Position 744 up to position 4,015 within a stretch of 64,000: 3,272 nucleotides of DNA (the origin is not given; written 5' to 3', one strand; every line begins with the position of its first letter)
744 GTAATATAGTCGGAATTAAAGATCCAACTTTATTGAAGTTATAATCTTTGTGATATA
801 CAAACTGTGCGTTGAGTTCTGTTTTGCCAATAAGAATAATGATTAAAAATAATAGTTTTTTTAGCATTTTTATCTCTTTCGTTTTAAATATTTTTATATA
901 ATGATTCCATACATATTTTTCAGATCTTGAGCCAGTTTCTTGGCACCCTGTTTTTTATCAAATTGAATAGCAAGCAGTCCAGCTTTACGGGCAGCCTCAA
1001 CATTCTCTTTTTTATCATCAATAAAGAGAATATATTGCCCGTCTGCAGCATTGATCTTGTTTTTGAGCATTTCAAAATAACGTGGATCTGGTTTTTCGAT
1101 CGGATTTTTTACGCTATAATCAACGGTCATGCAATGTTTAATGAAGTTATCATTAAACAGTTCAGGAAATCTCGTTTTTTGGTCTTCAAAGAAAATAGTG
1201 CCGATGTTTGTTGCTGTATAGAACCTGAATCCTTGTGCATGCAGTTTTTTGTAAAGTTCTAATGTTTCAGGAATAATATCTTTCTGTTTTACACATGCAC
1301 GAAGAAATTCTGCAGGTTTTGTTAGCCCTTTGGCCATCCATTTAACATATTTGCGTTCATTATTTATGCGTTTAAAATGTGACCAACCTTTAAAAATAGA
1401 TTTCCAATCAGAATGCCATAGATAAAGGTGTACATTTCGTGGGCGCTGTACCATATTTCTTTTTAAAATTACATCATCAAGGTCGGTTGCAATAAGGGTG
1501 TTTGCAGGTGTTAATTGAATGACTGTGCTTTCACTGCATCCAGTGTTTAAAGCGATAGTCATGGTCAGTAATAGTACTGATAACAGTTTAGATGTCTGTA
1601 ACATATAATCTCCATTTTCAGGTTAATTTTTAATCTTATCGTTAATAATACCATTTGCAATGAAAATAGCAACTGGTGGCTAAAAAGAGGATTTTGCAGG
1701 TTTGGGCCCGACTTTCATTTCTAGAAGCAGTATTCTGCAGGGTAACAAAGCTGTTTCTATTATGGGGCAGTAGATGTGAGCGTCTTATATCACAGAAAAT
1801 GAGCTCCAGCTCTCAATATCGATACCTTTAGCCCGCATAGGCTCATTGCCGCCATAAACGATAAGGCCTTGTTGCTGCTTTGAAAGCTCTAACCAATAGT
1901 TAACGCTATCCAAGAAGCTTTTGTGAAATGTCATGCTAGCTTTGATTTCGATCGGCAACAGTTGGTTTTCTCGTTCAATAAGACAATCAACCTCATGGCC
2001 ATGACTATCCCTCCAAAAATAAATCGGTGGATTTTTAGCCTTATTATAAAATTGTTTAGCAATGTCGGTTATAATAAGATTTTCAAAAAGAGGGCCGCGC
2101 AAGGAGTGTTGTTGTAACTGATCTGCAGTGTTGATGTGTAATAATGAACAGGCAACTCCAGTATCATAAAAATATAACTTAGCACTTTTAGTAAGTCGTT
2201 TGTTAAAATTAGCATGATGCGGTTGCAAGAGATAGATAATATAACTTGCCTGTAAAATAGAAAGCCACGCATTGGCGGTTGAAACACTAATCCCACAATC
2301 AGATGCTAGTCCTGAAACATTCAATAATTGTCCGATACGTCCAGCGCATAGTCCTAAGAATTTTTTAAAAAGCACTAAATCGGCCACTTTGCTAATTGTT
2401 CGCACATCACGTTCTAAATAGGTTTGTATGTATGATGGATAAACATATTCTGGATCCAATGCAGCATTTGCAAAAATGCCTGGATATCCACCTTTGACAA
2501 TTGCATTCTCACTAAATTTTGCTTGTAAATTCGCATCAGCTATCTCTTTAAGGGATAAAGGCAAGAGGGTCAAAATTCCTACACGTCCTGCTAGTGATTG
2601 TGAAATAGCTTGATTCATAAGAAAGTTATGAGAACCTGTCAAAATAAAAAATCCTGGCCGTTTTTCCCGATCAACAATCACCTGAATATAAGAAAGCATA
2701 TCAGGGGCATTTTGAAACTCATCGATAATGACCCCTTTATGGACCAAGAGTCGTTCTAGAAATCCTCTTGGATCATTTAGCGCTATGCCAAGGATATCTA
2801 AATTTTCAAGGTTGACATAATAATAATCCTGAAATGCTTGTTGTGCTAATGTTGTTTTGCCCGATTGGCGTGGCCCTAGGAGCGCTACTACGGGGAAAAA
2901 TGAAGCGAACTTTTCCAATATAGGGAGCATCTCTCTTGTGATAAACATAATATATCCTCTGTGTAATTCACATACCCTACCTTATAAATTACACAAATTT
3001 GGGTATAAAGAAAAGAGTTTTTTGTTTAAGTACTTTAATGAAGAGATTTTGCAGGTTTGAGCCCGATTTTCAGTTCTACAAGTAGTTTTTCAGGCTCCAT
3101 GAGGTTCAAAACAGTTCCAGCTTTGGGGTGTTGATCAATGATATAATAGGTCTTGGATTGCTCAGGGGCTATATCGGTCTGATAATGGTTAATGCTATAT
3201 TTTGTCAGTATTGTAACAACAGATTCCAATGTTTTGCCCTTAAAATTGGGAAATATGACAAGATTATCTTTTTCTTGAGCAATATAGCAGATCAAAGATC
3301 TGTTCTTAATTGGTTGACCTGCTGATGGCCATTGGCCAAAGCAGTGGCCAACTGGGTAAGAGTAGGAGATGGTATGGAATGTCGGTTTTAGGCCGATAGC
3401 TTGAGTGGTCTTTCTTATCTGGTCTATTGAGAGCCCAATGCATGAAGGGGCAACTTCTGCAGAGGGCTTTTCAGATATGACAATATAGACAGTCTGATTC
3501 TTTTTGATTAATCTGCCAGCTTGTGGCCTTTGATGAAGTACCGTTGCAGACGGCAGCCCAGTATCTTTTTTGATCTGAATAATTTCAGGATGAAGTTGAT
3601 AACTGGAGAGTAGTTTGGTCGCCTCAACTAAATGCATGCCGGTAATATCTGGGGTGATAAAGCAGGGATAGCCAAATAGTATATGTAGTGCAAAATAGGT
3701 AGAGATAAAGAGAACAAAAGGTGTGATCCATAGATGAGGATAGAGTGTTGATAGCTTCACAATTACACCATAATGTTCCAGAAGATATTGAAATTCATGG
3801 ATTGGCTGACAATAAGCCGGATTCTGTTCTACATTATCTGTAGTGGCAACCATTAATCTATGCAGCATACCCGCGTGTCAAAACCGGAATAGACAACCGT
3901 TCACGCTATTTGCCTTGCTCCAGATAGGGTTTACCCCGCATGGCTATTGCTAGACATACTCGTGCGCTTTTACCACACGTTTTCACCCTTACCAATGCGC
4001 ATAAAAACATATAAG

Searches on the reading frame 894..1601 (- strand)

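Call 62: search_protein_families(library=pfam, proteins=[window:894-1601:-], max_evalue=0.0001)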
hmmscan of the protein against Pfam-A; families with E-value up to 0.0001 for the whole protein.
window:894-1601:- (235 aa): 1 family
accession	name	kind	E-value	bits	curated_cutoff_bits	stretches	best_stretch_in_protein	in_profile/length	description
PF00702.32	Hydrolase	-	2.5e-07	31.7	26.4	1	84-208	60-191/191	haloacid dehalogenase-like hydrolase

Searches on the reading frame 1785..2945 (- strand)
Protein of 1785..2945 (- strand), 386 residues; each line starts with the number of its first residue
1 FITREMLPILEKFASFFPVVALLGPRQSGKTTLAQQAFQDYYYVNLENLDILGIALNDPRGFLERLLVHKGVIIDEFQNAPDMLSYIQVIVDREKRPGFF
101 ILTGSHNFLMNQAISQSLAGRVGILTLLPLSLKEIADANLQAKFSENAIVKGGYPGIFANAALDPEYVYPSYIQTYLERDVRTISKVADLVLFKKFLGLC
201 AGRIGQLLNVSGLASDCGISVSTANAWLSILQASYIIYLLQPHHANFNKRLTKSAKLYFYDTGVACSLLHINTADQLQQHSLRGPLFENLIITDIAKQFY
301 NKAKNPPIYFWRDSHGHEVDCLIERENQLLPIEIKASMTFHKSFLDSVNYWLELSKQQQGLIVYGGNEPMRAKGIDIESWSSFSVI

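Call 62: search_protein_families(library=pfam, proteins=[window:1785-2945:-], max_evalue=0.0001)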
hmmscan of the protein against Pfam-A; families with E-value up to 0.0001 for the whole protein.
window:1785-2945:- (386 aa): 2 families
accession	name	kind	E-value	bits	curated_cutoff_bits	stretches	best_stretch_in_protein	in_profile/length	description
PF13635.12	DUF4143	-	2.3e-49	167.7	28.1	1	178-337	1-160/160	Domain of unknown function (DUF4143)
PF13173.12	AAA_14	-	2.9e-28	98.9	27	1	18-135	3-128/129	AAA domain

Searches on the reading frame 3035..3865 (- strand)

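Call 62: search_protein_families(library=pfam, proteins=[window:3035-3865:-], max_evalue=0.0001)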
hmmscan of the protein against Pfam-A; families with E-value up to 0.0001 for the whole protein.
window:3035-3865:- (276 aa): 1 family
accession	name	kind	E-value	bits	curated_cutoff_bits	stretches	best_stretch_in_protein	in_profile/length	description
PF03793.24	PASTA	-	1.9e-20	73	23.2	1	71-131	3-63/64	PASTA domain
